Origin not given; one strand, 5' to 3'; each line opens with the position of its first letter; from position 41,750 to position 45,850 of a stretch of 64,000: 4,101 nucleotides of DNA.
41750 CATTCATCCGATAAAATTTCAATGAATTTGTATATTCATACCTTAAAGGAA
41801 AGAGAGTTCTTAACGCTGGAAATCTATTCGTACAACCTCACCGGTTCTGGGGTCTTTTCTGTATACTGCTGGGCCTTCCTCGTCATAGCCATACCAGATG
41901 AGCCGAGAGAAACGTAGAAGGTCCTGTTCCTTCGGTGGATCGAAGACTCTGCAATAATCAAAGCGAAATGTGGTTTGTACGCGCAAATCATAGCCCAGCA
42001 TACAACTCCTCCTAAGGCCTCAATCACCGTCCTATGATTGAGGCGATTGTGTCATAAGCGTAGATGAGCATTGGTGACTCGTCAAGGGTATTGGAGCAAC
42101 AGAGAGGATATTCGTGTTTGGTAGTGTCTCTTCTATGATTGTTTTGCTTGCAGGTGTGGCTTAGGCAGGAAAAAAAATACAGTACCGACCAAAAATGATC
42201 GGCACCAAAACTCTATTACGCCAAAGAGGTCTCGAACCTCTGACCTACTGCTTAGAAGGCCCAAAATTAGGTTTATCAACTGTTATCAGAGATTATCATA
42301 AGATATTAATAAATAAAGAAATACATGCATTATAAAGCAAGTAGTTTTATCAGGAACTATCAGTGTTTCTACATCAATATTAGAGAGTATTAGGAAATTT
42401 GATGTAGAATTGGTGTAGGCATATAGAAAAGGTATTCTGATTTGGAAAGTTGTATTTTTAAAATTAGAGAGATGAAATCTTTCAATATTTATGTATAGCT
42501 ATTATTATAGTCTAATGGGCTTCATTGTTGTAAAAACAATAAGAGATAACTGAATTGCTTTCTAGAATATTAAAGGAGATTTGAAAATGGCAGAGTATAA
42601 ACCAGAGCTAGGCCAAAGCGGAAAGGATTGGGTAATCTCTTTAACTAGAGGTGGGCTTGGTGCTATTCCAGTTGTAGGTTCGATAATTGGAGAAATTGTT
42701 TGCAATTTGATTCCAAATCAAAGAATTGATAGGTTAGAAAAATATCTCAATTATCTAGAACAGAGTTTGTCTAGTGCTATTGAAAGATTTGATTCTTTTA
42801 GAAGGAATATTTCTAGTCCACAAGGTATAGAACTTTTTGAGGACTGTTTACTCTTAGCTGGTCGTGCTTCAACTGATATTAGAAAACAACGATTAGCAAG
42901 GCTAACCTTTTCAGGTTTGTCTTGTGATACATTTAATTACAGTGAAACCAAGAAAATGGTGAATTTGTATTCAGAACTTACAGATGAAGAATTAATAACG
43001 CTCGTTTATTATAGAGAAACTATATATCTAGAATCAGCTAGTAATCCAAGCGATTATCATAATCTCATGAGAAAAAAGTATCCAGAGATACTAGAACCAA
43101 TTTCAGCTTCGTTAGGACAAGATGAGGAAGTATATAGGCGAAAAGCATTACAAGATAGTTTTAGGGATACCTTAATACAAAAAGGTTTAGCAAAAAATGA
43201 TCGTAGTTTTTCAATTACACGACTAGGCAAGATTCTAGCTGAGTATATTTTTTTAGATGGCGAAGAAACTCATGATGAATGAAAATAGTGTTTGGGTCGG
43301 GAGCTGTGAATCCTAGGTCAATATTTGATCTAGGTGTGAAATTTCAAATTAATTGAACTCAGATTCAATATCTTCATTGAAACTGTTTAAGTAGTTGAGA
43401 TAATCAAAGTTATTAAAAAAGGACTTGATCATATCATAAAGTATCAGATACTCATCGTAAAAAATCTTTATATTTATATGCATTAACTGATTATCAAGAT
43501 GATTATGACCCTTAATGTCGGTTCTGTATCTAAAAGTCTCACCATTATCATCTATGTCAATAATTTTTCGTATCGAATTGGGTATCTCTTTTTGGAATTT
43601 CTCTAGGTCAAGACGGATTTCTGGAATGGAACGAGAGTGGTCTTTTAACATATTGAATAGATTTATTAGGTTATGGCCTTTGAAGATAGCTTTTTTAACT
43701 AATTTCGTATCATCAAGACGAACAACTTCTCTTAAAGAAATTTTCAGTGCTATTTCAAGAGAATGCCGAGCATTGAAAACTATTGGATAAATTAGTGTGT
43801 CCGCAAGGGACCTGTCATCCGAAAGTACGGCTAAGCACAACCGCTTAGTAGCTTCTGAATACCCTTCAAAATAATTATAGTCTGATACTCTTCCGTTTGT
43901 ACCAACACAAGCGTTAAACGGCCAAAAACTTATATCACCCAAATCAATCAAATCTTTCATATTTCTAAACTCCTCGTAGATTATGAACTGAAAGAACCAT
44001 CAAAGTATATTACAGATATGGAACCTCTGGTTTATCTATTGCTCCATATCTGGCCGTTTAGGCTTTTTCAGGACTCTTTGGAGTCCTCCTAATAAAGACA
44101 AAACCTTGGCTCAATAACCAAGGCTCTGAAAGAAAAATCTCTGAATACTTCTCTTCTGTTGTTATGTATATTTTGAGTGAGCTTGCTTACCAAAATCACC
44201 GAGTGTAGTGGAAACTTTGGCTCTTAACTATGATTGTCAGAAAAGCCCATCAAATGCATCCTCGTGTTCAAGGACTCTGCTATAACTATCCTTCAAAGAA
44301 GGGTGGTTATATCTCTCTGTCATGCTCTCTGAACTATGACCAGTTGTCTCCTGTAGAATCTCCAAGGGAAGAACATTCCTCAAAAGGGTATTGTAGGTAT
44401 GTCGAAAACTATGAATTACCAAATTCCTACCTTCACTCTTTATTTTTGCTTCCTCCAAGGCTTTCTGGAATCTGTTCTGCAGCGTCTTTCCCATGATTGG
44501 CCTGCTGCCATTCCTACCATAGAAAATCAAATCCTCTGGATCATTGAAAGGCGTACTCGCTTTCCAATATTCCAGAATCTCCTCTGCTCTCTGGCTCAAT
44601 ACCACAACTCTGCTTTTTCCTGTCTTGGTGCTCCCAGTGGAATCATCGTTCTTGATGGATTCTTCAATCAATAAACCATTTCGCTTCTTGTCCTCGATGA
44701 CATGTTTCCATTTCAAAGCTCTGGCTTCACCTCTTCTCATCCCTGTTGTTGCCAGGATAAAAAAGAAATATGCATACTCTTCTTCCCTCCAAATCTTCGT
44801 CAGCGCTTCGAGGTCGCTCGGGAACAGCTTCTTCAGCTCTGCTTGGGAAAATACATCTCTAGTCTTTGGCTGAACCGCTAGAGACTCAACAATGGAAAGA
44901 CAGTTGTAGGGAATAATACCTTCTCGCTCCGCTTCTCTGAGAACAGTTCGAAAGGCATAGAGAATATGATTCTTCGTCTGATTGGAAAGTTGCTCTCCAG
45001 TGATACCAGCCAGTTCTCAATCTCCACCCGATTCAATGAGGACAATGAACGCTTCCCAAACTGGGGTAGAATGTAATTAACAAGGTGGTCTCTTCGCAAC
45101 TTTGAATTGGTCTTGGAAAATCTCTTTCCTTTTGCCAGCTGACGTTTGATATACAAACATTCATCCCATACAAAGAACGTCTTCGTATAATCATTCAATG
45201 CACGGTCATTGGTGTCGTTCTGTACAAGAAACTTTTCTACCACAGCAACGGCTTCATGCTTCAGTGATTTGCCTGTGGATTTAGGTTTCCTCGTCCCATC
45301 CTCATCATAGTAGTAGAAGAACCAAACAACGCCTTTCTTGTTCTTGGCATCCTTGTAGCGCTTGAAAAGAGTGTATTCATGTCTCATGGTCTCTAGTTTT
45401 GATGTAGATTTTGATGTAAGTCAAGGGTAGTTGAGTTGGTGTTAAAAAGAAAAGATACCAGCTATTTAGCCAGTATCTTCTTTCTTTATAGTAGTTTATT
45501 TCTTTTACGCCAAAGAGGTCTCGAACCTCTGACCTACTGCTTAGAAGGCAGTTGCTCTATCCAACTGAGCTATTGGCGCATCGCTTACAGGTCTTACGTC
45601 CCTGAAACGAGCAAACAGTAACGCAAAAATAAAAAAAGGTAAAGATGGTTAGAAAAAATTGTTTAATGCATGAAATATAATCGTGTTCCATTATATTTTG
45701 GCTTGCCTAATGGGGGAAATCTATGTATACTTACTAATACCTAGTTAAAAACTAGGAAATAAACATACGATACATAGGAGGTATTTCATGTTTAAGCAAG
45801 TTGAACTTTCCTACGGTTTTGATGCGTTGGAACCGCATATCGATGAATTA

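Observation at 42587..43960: The islet's only cargo is a convergent pair of AT-rich orphan genes: candidate undescribed defence or abortive-infection module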

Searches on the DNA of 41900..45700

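Call 121: search_rna_families(source=window, start=41900, end=45700, threshold=evalue, max_evalue=1)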
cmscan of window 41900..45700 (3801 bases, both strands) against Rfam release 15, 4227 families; matches with E-value up to 1: 1.
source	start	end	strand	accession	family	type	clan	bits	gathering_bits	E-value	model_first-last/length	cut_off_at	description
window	45506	45579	-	RF00005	tRNA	Gene; tRNA;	CL00001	69.8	29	2e-14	1-71/71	no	tRNA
